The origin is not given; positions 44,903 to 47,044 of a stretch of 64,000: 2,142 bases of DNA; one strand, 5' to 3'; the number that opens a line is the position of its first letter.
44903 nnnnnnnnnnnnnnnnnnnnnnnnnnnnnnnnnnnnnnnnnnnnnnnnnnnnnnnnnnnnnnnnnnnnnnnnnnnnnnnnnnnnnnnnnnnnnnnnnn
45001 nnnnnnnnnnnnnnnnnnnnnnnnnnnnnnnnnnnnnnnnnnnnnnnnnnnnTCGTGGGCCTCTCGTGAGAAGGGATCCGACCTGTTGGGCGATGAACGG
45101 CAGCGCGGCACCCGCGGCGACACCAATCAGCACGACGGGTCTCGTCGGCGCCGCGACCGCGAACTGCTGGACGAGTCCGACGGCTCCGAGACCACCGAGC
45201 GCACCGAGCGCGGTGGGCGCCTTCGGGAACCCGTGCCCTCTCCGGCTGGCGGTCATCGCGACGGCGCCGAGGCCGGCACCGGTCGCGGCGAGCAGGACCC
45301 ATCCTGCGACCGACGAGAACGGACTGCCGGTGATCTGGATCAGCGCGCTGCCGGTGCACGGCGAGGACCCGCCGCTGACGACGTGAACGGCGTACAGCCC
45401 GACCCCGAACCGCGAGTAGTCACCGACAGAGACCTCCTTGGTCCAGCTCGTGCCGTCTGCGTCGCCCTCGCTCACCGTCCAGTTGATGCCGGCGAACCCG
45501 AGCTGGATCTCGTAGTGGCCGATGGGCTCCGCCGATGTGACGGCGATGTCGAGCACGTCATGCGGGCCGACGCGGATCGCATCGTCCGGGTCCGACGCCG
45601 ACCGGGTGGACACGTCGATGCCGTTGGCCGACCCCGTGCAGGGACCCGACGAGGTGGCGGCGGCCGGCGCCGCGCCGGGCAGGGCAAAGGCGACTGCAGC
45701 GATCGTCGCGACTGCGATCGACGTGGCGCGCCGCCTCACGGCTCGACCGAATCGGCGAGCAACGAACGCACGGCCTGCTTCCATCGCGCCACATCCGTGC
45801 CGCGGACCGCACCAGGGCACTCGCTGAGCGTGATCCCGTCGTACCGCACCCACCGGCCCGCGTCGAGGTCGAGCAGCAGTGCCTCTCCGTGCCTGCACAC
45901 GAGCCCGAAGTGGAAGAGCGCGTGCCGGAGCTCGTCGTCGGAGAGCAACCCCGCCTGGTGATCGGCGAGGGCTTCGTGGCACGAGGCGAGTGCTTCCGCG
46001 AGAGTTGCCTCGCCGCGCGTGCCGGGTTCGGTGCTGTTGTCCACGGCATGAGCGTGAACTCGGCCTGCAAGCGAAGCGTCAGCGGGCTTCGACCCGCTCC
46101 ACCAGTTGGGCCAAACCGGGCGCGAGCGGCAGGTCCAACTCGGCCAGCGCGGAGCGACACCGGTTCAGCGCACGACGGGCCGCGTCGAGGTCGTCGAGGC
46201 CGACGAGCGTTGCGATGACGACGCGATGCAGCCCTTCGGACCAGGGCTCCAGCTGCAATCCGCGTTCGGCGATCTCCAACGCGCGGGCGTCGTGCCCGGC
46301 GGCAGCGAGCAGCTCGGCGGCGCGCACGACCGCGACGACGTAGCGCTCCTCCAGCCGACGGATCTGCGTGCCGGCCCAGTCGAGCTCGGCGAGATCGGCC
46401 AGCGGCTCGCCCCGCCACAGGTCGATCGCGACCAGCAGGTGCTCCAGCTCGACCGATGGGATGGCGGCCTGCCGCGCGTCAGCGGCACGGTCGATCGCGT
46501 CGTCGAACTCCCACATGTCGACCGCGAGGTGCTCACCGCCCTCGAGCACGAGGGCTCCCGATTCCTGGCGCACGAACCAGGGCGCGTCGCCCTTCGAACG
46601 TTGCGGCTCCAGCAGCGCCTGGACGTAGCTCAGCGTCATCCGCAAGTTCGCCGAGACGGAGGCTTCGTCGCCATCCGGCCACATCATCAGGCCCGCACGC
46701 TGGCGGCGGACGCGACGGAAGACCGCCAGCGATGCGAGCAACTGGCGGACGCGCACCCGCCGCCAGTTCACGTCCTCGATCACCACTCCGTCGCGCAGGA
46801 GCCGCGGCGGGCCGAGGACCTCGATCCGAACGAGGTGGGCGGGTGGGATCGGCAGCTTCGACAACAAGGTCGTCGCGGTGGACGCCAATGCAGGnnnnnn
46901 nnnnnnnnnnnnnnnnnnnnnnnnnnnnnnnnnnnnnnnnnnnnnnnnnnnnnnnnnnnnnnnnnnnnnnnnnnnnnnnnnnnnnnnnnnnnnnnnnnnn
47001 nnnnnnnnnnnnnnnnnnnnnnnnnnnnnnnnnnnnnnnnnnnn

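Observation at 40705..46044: Translationally coupled four-gene operon of uncharacterised envelope proteins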

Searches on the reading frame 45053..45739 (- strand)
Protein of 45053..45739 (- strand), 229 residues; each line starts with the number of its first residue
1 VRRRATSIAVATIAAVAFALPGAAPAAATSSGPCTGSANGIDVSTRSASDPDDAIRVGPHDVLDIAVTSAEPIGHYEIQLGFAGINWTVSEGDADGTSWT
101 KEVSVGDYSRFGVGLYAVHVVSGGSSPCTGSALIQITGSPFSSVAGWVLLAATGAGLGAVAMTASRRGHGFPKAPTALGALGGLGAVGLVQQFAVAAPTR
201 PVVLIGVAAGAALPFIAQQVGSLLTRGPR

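Call 8: search_protein_families(library=pfam, proteins=[window:45053-45739:-], max_evalue=0.1)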
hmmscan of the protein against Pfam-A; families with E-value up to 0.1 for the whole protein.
window:45053-45739:- (229 aa): 0 families

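Call 9: search_protein_families(library=ncbifam, proteins=[window:45053-45739:-], max_evalue=0.1)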
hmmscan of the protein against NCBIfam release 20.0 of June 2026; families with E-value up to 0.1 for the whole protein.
window:45053-45739:- (229 aa): 0 families

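Call 13: find_encoding_contigs(protein=window:45053-45739:-, flank=10000, max_places=6)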
Protein window:45053-45739:- (229 aa): no gene with exactly this product is on record in the collection.

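Call 23: find_homologous_proteins(query=window:45053-45739:-)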
Query window:45053-45739:- (229 aa): 17 proteins with E <= 0.001 among 8000 candidates.
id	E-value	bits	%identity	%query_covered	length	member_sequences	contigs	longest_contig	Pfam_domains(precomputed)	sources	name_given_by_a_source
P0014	1.4e-137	474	100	100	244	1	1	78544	-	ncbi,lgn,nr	ncbi:MAG: hypothetical protein JWN62_1686 [Acidimicrobiales bacterium]|nr:hypothetical protein [Acid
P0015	2.4e-114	398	83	100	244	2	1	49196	-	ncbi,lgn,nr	ncbi:MAG: hypothetical protein JWL72_4638 [Ilumatobacteraceae bacterium]|nr:hypothetical protein [Il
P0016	4.6e-73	263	61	90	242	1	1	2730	-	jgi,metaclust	metaclust:\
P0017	1.1e-72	262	57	99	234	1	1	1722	-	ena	-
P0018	1.4e-71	259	60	89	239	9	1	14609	-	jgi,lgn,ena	-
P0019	2.2e-60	222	58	83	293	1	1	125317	-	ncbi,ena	-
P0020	1.1e-57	213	53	83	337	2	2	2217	-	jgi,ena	-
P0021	2.1e-56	209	54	89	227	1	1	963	-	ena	-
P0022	8.0e-45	171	60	59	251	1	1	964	-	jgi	jgi:hypothetical protein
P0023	2.6e-43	166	50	73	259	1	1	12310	-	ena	-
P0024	1.6e-38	150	50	60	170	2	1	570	-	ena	-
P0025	1.5e-31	128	51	53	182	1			-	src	-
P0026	1.6e-30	124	47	53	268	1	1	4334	-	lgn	-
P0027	8.9e-30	122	43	69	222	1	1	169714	-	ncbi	-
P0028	3.0e-28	117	47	60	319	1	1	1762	-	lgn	-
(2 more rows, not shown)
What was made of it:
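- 45050..45739 (-): g229: signal peptide, a roughly 110-aa extracytoplasmic domain bracketed by two conserved Cys, then three Gly/Ala-rich TM helices with the C-terminus in the cytoplasm. 17 homologues in 5.8 billion clusters (call 23).
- Checked: GenBank annotates g229 as 244 aa from an ATG 15 codons upstream (P0014, call 23).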

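Call 24: find_encoding_contigs(protein=P0027, flank=10000, max_places=2)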
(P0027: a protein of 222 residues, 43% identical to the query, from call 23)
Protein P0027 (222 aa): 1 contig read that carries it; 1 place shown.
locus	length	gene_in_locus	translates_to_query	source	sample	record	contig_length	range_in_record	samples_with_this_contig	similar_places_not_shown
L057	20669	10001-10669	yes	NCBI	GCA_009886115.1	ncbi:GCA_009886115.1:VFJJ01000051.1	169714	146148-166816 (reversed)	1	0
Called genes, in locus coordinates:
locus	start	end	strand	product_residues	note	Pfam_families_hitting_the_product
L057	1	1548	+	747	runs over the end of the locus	PF00990:GGDEF, PF00563:EAL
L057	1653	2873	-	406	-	PF00067:p450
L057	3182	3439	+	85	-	PF22513:FitA-like_RHH (weak)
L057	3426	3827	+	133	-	PF01850:PIN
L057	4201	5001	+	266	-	PF01263:Aldose_epim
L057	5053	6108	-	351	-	PF08240:ADH_N, PF00107:ADH_zinc_N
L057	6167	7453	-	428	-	PF02720:DUF222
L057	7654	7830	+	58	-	-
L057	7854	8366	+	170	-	-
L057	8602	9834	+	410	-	PF04909:Amidohydro_2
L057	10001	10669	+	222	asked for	-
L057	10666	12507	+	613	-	PF20568:DUF6777, PF00754:F5_F8_type_C (weak)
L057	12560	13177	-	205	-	PF01261:AP_endonuc_2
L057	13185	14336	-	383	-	PF04909:Amidohydro_2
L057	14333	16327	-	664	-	PF21994:AGAO-like_N2, PF02728:Cu_amine_oxidN3, PF01179:Cu_amine_oxid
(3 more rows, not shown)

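Call 25: find_encoding_contigs(protein=P0018, flank=10000, max_places=2)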
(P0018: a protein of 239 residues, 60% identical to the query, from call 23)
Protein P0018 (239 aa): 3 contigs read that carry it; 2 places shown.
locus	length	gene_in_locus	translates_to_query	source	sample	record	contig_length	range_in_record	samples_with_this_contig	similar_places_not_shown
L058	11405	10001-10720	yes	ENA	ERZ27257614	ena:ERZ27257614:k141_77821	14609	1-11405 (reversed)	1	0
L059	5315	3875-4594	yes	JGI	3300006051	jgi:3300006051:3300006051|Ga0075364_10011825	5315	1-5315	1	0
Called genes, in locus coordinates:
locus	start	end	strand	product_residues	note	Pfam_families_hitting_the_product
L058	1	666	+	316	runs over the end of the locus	-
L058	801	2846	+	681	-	PF01244:Peptidase_M19 (faint)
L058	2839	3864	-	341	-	PF00296:Bac_luciferase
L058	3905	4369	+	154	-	PF22381:Staph_reg_Sar_Rot (weak), PF01047:MarR, PF12802:MarR_2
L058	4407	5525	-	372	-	PF00962:A_deaminase, PF19326:AMP_deaminase (weak)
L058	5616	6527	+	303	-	PF14417:MEDS, PF13581:HATPase_c_2 (weak)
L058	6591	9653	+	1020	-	PF13401:AAA_22 (weak), PF03704:BTAD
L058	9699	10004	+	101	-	-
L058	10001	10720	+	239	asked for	-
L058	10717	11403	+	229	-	?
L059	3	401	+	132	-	?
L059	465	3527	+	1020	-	PF13401:AAA_22 (weak), PF03704:BTAD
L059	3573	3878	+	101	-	-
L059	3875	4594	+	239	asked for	-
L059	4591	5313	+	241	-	?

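Call 26: find_encoding_contigs(protein=P0023, flank=10000, max_places=2)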
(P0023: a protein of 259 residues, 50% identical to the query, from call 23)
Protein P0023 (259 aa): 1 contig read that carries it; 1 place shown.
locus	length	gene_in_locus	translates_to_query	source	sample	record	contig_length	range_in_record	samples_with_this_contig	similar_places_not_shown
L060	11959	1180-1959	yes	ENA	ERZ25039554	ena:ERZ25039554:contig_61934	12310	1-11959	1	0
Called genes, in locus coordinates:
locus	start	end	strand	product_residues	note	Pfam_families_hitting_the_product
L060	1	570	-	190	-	?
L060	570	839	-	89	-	-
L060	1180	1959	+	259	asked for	-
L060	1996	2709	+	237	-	PF20587:DUF6789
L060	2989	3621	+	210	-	-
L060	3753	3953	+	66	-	-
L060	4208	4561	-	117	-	-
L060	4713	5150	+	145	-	-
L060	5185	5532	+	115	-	-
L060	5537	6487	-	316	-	PF00005:ABC_tran (weak), PF17912:OB_MalK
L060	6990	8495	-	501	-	PF00128:Alpha-amylase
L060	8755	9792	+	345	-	PF03935:SKN1_KRE6_Sbg1, PF00722:Glyco_hydro_16, PF26113:GH16_XgeA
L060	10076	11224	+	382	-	PF03747:ADP_ribosyl_GH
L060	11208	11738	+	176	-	-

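Call 42: search_protein_families(library=padloc, proteins=[window:45053-45739:-], max_evalue=0.1)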
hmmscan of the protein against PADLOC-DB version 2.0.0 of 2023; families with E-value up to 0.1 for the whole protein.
window:45053-45739:- (229 aa): 0 families

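Call 49: find_related_loci(query=A2, collection=metagenome_contigs, flank=8000)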
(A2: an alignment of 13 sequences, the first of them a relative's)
Query A2 (244 aa) in metagenome_contigs; peptide patterns used: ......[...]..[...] (x = any residue, [..] = any of these).
92 stretches matched a pattern; 9 encode a relative of the query (tblastn E <= 1e-3); 9 distinct loci.
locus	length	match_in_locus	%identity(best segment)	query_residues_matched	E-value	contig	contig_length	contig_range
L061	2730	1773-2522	57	1-242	3e-84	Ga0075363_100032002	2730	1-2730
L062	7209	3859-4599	55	1-242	1e-73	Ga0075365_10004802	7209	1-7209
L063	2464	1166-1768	57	37-239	5e-63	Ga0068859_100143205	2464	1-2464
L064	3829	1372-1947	53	47-237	2e-41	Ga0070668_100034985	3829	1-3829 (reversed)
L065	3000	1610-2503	35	42-239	3e-15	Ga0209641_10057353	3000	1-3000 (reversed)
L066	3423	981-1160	51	117-181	6e-10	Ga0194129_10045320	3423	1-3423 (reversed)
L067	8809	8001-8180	51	117-181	6e-10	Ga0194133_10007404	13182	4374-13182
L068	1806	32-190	42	111-161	3e-6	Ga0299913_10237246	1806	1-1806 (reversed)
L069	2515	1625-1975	31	37-161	5e-6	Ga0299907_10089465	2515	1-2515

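Call 70: search_solved_structures(query=A2, max_evalue=10)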
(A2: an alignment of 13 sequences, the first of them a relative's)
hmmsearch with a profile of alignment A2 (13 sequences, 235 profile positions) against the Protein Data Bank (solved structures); distinct sequences matched with E-value up to 10: 1.
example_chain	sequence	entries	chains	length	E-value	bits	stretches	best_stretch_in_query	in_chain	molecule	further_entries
7d3u_G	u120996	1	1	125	2.7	10.5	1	142-221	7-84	Monovalent Na+/H+ antiporter subunit G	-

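Call 71: search_protein_families(library=pfam, alignment_id=A2, max_evalue=1)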
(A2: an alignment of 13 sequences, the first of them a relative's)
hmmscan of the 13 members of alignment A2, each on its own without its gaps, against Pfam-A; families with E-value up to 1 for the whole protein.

A. member 1, P0014 (244 aa): 0 families

B. families by the number of members that match (of 13 scanned): 2 families
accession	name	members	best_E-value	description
PF18313.7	TLP1_add_C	1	0.11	Thiolase-like protein type 1 additional C-terminal domain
PF13511.11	DUF4124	1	0.36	Domain of unknown function (DUF4124)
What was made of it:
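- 45050..45739 (-): No Pfam or PDB match (calls 70, 71).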

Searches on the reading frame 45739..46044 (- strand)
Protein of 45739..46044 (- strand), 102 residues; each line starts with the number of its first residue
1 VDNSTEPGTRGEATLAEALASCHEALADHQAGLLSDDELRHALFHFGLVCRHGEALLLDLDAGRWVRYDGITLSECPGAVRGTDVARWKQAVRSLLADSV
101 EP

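Call 8: search_protein_families(library=pfam, proteins=[window:45739-46044:-], max_evalue=0.1)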
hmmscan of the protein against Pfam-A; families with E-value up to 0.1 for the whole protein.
window:45739-46044:- (102 aa): 0 families

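Call 9: search_protein_families(library=ncbifam, proteins=[window:45739-46044:-], max_evalue=0.1)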
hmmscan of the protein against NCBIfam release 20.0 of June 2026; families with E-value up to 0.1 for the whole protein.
window:45739-46044:- (102 aa): 0 families

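Call 42: search_protein_families(library=padloc, proteins=[window:45739-46044:-], max_evalue=0.1)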
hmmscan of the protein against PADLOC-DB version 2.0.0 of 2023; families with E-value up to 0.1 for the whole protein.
window:45739-46044:- (102 aa): 0 families

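Call 85: search_protein_families(library=pfam, proteins=[window:45739-46044:-], max_evalue=10)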
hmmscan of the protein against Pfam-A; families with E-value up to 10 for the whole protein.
window:45739-46044:- (102 aa): 1 family
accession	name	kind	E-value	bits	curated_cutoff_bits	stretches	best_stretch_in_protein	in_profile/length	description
PF03020.21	LEM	-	0.2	11.7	24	1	34-48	5-19/40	LEM domain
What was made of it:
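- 45736..46044 (-): g102: a 102-aa acidic cytoplasmic protein of an orphan family, first gene of the operon. No Pfam, NCBIfam or PADLOC hit (calls 8, 9, 42, 85).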

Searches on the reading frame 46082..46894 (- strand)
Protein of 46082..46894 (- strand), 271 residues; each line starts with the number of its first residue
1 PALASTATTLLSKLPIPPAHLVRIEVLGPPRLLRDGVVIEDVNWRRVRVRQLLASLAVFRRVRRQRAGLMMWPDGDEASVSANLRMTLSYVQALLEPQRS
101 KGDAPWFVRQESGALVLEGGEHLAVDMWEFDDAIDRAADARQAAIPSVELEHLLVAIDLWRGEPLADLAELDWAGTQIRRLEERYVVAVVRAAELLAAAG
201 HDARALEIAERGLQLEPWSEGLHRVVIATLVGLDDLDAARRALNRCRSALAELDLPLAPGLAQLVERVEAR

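Call 85: search_protein_families(library=pfam, proteins=[window:46082-46894:-], max_evalue=10)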
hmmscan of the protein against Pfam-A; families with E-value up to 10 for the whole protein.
window:46082-46894:- (271 aa): 3 families
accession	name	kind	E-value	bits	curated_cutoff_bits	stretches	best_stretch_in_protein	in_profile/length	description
PF03704.23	BTAD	-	1.3e-14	55.3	22.1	1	125-268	1-145/146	Bacterial transcriptional activator domain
PF13429.12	TPR_15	-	0.0053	16.6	26.2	1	192-267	152-230/280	Tetratricopeptide repeat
PF13428.12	TPR_14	-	0.0064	17.5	23.5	1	188-223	3-38/44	Tetratricopeptide repeat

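Call 86: search_solved_structures(query=window:46082-46894:-, max_evalue=0.01)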
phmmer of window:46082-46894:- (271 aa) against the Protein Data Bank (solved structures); distinct sequences matched with E-value up to 0.01: 0.

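Call 87: search_solved_structures(query=window:46082-46894:-, max_evalue=10, show_alignments=3)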
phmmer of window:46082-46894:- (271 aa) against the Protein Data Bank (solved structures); distinct sequences matched with E-value up to 10: 1.
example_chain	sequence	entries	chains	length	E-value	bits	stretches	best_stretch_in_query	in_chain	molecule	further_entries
2fez_A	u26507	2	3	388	0.056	16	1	150-268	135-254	Probable regulatory protein embR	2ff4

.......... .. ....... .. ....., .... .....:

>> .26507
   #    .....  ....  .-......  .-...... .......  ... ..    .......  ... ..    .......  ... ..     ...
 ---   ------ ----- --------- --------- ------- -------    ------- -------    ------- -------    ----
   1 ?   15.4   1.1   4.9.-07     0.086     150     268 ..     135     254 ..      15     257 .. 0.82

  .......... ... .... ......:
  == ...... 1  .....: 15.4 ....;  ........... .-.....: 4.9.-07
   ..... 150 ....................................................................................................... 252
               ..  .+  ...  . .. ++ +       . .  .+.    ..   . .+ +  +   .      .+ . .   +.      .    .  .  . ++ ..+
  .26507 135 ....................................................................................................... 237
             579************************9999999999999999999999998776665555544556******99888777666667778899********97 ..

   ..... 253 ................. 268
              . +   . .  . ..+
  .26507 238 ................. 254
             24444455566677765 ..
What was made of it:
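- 46079..49135 (-): STAND-SARP regulator, about 1018 aa. It has a MalT-like N-terminus with the P-loop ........, a helical repeat region, and a C-terminal SARP-type module (BTAD, with a winged helix inferred before it). PDB gives a weak EmbR match (E 0.056, call 87).
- On SARP transcriptional activators: The EmbR match is weak and aligns only the BTAD part (call 87).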
